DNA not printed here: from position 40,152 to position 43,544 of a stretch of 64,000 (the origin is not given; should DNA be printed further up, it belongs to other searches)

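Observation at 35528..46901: Uncharacterised 11.4-kb three-gene cluster of signal-peptide TPR proteins (2498, 548 and 737 aa) next to the LPS-export and elongasome genes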

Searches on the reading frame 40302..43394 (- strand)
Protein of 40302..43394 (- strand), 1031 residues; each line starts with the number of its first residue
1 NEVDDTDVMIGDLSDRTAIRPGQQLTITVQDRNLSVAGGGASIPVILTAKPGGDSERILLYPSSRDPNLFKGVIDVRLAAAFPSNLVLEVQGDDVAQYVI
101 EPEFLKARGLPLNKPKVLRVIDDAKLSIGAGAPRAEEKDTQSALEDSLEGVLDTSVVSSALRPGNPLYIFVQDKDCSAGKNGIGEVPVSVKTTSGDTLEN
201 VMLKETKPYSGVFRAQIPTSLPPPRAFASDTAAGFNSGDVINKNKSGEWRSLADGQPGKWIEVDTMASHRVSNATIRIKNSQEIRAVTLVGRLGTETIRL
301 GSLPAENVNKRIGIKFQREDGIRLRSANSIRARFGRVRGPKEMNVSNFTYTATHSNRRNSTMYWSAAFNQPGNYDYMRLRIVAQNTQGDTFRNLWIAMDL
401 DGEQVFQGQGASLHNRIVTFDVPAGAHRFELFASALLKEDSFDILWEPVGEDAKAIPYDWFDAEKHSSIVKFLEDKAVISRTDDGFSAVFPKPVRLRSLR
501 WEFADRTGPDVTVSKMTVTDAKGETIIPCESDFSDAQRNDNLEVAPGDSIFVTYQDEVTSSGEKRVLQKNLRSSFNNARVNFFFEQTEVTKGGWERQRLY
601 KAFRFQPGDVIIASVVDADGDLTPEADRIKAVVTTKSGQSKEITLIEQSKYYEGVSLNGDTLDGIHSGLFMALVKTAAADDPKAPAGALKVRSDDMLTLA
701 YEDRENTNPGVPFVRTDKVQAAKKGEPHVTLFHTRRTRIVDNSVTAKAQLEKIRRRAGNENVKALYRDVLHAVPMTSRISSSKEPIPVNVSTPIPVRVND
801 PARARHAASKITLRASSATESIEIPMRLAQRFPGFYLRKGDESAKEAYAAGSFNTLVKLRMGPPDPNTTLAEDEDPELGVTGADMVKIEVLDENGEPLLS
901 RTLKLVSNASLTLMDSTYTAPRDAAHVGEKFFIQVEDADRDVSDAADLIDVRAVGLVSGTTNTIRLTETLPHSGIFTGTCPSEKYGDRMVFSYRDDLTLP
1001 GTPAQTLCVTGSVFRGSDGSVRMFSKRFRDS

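Call 78: predict_structure(alignment_id=A4)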
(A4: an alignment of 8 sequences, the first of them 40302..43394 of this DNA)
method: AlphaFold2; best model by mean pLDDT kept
length: 1031 residues; sequences in the alignment: 8
mean_pLDDT: 69.3   pTM: 0.46
mean pLDDT of the five models: 69.3, 69.0, 68.0, 64.6, 60.2
residues with pLDDT >= 90: 116; 70-90: 510; 50-70: 195; < 50: 210
segments of 3 or more residues with pLDDT < 50: 1-112, 114-120, 151-156, 222-258, 528-539, 658-665, 706-710, 1017-1031
pLDDT, mean of each block of 10 residues (from residue 1): 27 29 33 29 31 33 36 33 26 31 42 44 73 54 66 47 72 69 72 67 74 76 32 24 28 37 62 79 78 64 76 88 75 73 88 71 91 84 80 90 85 89 86 88 89 87 85 83 86 73 64 67 60 35 64 75 71 66 78 66 88 79 66 88 82 54 55 88 80 89 56 78 86 82 74 59 73 88 85 89 86 88 90 82 82 90 64 72 85 85 85 77 76 86 78 84 85 83 82 80 78 61 37 35
secondary structure, 60 per line:
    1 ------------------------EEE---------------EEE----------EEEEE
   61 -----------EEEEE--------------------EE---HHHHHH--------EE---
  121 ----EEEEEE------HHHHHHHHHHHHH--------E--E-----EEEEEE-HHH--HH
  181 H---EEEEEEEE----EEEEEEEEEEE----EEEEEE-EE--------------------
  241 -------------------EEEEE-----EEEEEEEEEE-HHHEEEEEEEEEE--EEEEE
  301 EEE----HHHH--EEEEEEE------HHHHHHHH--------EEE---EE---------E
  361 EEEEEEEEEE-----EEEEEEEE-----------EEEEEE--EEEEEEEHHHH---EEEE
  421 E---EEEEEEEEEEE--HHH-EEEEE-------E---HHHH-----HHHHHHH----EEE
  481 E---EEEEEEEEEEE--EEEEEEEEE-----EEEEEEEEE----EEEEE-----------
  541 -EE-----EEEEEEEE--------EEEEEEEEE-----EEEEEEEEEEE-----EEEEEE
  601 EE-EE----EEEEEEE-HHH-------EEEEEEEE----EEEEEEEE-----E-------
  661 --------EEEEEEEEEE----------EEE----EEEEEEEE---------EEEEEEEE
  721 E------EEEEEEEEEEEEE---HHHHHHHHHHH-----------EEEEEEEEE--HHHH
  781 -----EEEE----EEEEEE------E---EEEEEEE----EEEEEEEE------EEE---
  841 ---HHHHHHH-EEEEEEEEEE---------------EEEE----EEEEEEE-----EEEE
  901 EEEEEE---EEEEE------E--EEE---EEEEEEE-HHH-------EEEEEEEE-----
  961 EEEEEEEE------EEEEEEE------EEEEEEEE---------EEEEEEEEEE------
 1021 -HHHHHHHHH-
elements in order (helices of 4 or more, strands of 3 or more residues): E25-27 E43-45 E56-60 E72-76 H102-107 E125-130 H137-149 E167-172 E185-192 E197-207 E212-217 E260-264 E270-279 E284-293 E296-303 H308-311 E314-320 H327-334 E343-345 E360-370 E376-383 E395-400 E403-409 H410-413 E417-421 E425-435 E442-446 H458-461 H467-473 E478-481 E485-495 E498-506 E512-520 E525-529 E549-556 E565-573 E579-589 E595-602 E610-616 E628-635 E640-647 E669-678 E689-691 E696-703 E713-721 E728-740 H744-754 E766-774 H777-780 E786-789 E794-799 E810-816 E821-828 E835-837 H844-850 E852-861 E877-880 E885-891 E897-906 E910-914 E924-926 E930-936 E948-955 E961-968 E975-981 E988-995 E1005-1014 H1022-1030

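Call 82: fold_search(model_id=the predicted structure, library=pdb)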
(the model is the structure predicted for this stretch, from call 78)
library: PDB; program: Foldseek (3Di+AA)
matches with E <= 10: 1331; with E <= 0.001: 73
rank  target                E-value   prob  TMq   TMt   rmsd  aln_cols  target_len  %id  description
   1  8c8m_A                3.3e-17  1.00  0.13  0.09  42.3      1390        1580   11  In vitro structure of the Nitrosopumilus maritimus S-layer - Composite map between two and six-fold symmetrised (released 2024-04-10)
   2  8c8o_A                1.6e-16  1.00  0.15  0.15  25.9      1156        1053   10  In situ structure of the Nitrosopumilus maritimus S-layer - Six-fold symmetry (C6) (released 2024-04-17)
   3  8c8r_A                1.8e-15  1.00  0.15  0.12  29.2      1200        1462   11  In situ structure of the Nitrosopumilus maritimus S-layer - Composite map between C2 and C6 (released 2024-04-17)
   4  8c8l_A                2.6e-15  1.00  0.15  0.12  30.4      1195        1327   11  In vitro structure of the Nitrosopumilus maritimus S-layer - Two-fold symmetry (C2) (released 2024-04-10)
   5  8c8k_A                9.0e-09  1.00  0.13  0.44   9.8       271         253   13  In vitro structure of the Nitrosopumilus maritimus S-layer - Six-fold symmetry (C6) (released 2024-04-10)
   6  7b2m_A                2.8e-07  1.00  0.09  0.12  34.1       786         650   10  Cryo-EM structure of complement C4b in complex with nanobody E3 (released 2022-03-02)
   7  9fx3_A                6.1e-07  0.97  0.11  0.10  41.5      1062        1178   10  Structure of active human CD109 (released 2025-03-19)
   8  8oq3_A                6.1e-07  0.94  0.11  0.08  38.3      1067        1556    9  Structure of methylamine treated human complement C3 (released 2024-02-21)
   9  5jpm_A                8.1e-07  0.99  0.09  0.13  35.8       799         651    9  Structure of the complex of human complement C4 with MASP-2 rebuilt using iMDFF (released 2016-08-10)
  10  8uin_A                9.8e-07  1.00  0.10  0.14  23.9       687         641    9  Structure of the C3bBb-albicin complex (released 2024-05-08)
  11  5hcc_B                1.1e-06  0.99  0.09  0.13  33.5       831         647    8  Ternary complex of human Complement C5 with Ornithodoros moubata OmCI and Dermacentor andersoni RaCI3. (released 2016-03-30)
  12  2v5y                  1.2e-06  0.99  0.11  0.16  32.7       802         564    8  Crystal structure of the receptor protein tyrosine phosphatase mu ectodomain (released 2007-09-11)
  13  5a42                  1.2e-06  0.96  0.12  0.09  41.9      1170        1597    8  Cryo-EM single particle 3D reconstruction of the native conformation of E. coli alpha-2-macroglobulin (ECAM) (released 2015-07-29)
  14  8cml_E                2.0e-06  0.99  0.09  0.13  35.5       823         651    8  Cryo-EM structure of complement C5 in complex with nanobodies UNbC5-1 and UNbC5-2 (released 2023-09-27)
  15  9fx2                  2.0e-06  0.95  0.11  0.10  42.8      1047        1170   10  Structure of methylamine activated CD109 (released 2025-03-19)
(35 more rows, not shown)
